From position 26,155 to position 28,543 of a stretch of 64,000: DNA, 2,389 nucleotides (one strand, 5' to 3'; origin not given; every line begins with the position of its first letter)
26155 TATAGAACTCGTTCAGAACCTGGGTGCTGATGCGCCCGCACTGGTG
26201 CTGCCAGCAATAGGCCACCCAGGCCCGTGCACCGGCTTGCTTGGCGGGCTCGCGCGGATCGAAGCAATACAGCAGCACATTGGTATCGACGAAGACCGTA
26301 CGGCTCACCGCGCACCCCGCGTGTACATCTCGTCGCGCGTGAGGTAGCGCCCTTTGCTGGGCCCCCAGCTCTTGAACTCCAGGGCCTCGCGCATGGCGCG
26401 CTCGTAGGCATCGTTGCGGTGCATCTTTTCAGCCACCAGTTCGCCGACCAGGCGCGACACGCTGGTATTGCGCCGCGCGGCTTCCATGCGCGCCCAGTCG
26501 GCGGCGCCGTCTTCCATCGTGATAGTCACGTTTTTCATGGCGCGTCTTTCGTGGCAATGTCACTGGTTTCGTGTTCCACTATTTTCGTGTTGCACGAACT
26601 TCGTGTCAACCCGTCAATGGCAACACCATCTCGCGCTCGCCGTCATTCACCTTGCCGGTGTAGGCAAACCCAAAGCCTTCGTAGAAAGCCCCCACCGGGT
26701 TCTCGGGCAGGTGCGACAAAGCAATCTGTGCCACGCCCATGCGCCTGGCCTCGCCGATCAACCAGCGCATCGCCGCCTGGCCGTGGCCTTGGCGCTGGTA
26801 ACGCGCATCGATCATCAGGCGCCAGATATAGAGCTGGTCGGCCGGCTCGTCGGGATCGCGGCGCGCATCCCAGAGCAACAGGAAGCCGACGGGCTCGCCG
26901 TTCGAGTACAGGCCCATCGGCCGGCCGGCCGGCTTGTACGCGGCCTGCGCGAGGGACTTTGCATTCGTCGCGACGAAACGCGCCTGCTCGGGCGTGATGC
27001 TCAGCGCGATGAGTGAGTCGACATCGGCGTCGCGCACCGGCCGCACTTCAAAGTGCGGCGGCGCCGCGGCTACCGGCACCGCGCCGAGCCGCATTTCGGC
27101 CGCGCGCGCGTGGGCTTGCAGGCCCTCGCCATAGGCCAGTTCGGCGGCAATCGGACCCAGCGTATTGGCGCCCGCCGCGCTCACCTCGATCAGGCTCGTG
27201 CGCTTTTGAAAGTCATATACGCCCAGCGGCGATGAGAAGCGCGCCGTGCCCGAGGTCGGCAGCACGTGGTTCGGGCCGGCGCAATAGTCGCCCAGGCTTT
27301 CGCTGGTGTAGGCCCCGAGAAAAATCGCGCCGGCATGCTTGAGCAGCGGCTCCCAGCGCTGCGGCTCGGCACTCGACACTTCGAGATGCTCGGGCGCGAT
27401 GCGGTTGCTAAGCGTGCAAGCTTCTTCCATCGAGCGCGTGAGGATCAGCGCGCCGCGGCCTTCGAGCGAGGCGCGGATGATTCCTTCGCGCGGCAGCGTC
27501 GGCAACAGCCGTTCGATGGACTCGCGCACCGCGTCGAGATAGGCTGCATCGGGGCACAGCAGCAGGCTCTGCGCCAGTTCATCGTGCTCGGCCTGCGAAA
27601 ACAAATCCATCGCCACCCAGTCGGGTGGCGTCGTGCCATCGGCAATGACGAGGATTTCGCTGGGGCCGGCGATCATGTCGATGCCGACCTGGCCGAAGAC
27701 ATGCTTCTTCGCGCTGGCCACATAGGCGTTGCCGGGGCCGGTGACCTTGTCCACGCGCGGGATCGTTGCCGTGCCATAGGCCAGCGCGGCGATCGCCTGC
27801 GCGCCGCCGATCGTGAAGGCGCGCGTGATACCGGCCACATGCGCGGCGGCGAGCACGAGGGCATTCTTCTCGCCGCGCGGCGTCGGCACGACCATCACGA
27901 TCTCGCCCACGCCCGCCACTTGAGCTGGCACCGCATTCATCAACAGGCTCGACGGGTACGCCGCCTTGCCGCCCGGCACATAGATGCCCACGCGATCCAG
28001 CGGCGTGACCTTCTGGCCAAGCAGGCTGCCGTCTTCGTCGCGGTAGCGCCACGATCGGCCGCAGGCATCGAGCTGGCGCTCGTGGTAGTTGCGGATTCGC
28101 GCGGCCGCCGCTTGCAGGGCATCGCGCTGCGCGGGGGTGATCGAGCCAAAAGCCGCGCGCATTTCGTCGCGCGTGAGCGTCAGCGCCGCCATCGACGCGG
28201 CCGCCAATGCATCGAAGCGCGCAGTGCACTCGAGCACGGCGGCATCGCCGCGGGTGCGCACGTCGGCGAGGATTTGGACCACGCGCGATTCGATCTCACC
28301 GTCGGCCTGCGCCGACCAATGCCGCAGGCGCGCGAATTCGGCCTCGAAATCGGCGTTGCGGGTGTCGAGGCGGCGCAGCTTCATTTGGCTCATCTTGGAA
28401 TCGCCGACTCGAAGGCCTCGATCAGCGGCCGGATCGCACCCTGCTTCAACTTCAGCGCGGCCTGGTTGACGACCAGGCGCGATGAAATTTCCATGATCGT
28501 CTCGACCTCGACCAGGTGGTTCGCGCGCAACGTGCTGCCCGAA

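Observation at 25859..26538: A vapBC toxin-antitoxin pair is embedded in the histidine operon and translationally coupled to hisC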

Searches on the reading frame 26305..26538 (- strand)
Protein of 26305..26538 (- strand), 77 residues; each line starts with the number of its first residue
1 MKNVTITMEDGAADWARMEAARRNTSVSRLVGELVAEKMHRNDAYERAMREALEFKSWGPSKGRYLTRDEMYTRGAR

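Call 3: search_protein_families(library=pfam, proteins=[window:26305-26538:-], max_evalue=0.01)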
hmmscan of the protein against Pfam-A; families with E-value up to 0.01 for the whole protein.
window:26305-26538:- (77 aa): 1 family
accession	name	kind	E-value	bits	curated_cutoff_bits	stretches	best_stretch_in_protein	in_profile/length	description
PF19891.5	DUF6364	-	0.0027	18.6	27.3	1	4-42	5-39/70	Family of unknown function (DUF6364)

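Call 4: search_protein_families(library=ncbifam, proteins=[window:26305-26538:-], max_evalue=0.01)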
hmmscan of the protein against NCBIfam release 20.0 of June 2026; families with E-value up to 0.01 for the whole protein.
window:26305-26538:- (77 aa): 0 families

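Call 28: find_homologous_proteins(query=window:26308-26538:-)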
Query window:26308-26538:- (77 aa): 1604 proteins with E <= 0.001 among 1604 candidates; the best 120 are listed.
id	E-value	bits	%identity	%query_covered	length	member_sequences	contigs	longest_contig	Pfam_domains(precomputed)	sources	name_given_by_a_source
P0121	4.0e-42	159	99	100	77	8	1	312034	-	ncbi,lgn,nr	ncbi:MAG: CopG family transcriptional regulator [Burkholderiaceae bacterium]|nr:CopG family transcri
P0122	5.3e-39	149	91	100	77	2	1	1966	-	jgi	jgi:hypothetical protein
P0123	2.2e-36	140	87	100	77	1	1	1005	PF19891.6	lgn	-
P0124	4.9e-36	139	88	100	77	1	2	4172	-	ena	-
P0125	6.3e-36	139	86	100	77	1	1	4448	PF19891.6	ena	-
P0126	1.1e-35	138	83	100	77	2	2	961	-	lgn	-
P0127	1.2e-35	138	88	99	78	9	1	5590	-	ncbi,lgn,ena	-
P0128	1.5e-35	138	84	100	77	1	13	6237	PF19891.6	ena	-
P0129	1.8e-35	137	87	100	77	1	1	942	-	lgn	-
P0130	1.8e-35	137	86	100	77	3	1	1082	-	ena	-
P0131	4.6e-35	136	84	100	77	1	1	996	PF19891.6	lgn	-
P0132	5.0e-35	136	86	100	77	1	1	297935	-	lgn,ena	-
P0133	5.2e-35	136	84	100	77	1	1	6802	PF19891.6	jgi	jgi:hypothetical protein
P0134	5.5e-35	136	84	100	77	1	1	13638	PF19891.6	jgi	jgi:hypothetical protein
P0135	1.0e-34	135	87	100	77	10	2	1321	-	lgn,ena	-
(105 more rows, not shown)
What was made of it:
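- Checked: the NCBI name 'CopG family transcriptional regulator' on near-identical proteins (call 28);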

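Call 36: predict_structure(alignment_id=A2)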
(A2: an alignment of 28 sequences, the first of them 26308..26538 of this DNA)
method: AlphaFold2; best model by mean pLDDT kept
length: 77 residues; sequences in the alignment: 28
mean_pLDDT: 76.6   pTM: 0.48
mean pLDDT of the five models: 76.6, 75.5, 75.1, 74.5, 65.8
residues with pLDDT >= 90: 21; 70-90: 29; 50-70: 24; < 50: 3
segments of 3 or more residues with pLDDT < 50: 56-58
pLDDT, mean of each block of 10 residues (from residue 1): 79 94 93 87 79 57 60 59
secondary structure, 60 per line:
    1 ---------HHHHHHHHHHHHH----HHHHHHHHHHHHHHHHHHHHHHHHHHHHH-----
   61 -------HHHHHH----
elements in order: H10-22 H27-55 H68-73
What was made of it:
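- On Type II VapBC toxin-antitoxin: RHH topology is predicted, with pLDDT 87-94 for residues 10-40 (call 36).
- Checked: an AlphaFold model with an extended N-terminus plus two helices (call 36);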

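Call 42: fold_search(model_id=the predicted structure, library=pdb)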
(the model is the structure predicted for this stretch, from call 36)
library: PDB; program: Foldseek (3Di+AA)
matches with E <= 10: 74; with E <= 0.001: 0
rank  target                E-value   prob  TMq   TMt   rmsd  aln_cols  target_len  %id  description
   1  6a6x_D                5.1e-01  0.89  0.53  0.70   3.0        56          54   30  The crystal structure of the Mtb MazE-MazF-mt9 complex (released 2019-07-03)
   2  6iya_D                7.8e-01  0.96  0.56  0.86   1.0        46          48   20  Structure of the DNA binding domain of antitoxin CopASO (released 2019-01-16)
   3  9kkd_B                7.8e-01  0.92  0.50  0.85   1.3        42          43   19  the structure of StnY (released 2025-11-19)
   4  6iya_F                9.0e-01  0.92  0.57  0.85   1.1        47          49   19  Structure of the DNA binding domain of antitoxin CopASO (released 2019-01-16)
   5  6xrw_D                9.7e-01  0.82  0.72  0.74   3.3        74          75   18  Chromosomal ParDE TA system from P. aeruginosa (released 2021-07-28)
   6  6ajm_E                9.7e-01  0.57  0.47  0.52   3.5        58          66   22  Crystal structure of apo AtaTR (released 2019-01-02)
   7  9kkd_A                1.2e+00  0.87  0.49  0.81   1.3        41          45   20  the structure of StnY (released 2025-11-19)
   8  2ay0_C                1.3e+00  0.89  0.49  0.81   1.2        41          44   10  Structure of the Lys9Met mutant of the E. coli Proline Utilization A (PutA) DNA-binding domain. (released 2006-08-15)
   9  7wj0_MODEL_1_A        1.3e+00  0.72  0.48  0.69   2.0        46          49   20  Solution structure of N-terminal domain (nMazE6) of mycobacterial antitoxin MazE6 from MazEF6 TA system (released 2022-10-12)
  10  6ajm_C                1.4e+00  0.25  0.41  0.39   8.3        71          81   18  Crystal structure of apo AtaTR (released 2019-01-02)
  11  6gts_C                1.4e+00  0.25  0.47  0.44  11.1        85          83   20  Structure of the AtaT-AtaR complex bound DNA (released 2019-03-06)
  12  5zgn_A                1.5e+00  0.60  0.54  0.59   2.9        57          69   19  The crystal structure of KacTA-DNA complex (released 2019-04-03)
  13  7nyw_I                1.5e+00  0.54  0.42  0.26   2.9        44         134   18  Cryo-EM structure of the MukBEF-MatP-DNA head module (released 2021-07-07)
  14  1baz_D                1.9e+00  0.80  0.47  0.86   1.1        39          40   23  ARC REPRESSOR MUTANT PHE10VAL (released 1998-06-17)
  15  6gto                  1.9e+00  0.28  0.41  0.48   4.3        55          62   24  Structure of the AtaR antitoxin (released 2019-03-06)
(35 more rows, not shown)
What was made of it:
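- On Type II VapBC toxin-antitoxin: Foldseek hits are nearly all RHH proteins, but with E>0.5 (call 42).
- Checked: Foldseek matches that are almost all RHH proteins, at about 1 A rmsd over 40-47 residues for most RHH DNA-binding-domain hits, although with non-significant E-values (call 42).
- RHH-type antitoxin (calls 28, 36, 42).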

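Call 55: search_protein_families(library=padloc, proteins=[window:26308-26538:-], max_evalue=0.01)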
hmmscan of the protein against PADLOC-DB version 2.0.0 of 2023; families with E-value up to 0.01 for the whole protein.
window:26308-26538:- (77 aa): 0 families

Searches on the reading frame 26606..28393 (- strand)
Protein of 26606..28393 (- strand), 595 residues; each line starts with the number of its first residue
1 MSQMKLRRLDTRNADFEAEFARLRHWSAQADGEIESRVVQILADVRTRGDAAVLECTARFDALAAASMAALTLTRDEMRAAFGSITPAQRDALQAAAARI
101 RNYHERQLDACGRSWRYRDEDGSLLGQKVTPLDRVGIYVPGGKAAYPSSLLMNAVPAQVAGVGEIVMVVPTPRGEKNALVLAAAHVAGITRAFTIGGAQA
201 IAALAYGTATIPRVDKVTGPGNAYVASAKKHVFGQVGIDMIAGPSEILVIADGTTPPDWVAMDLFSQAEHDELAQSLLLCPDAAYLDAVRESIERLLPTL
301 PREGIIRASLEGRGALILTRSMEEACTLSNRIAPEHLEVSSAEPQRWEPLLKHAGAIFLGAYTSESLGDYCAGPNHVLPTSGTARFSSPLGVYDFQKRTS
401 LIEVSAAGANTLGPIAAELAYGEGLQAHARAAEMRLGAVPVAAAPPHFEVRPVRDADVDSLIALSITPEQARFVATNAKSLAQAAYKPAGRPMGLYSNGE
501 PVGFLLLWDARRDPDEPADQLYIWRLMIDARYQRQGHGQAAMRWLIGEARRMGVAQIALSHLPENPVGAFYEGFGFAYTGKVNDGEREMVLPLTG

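Call 3: search_protein_families(library=pfam, proteins=[window:26606-28393:-], max_evalue=0.01)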
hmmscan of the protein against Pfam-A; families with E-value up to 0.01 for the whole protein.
window:26606-28393:- (595 aa): 4 families
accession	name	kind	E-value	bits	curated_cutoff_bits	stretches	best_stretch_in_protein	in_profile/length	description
PF00815.25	Histidinol_dh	-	8.6e-164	545.8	27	1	28-436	5-411/411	Histidinol dehydrogenase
PF00583.31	Acetyltransf_1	-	1.6e-11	44.9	20.7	1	482-576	25-116/116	Acetyltransferase (GNAT) family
PF13508.13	Acetyltransf_7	-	8.6e-08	32.9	27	1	496-577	9-83/84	Acetyltransferase (GNAT) domain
PF13673.13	Acetyltransf_10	-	5.6e-05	23.6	23.6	1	477-581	18-112/128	Acetyltransferase (GNAT) domain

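Call 4: search_protein_families(library=ncbifam, proteins=[window:26606-28393:-], max_evalue=0.01)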
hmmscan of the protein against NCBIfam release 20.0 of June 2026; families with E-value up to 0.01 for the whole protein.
window:26606-28393:- (595 aa): 3 families
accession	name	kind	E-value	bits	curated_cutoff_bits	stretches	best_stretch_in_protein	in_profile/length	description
TIGR00069.1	hisD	equivalog_domain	6.3e-154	512.9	243.8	1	38-435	1-393/393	histidinol dehydrogenase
NF010343.0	PRK13770.1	equivalog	2.9e-112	375.5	647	1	28-435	15-414/416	histidinol dehydrogenase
TIGR01575.1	rimI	equivalog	0.0098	16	86.4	0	495-578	37-114/132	ribosomal protein S18-alanine N-acetyltransferase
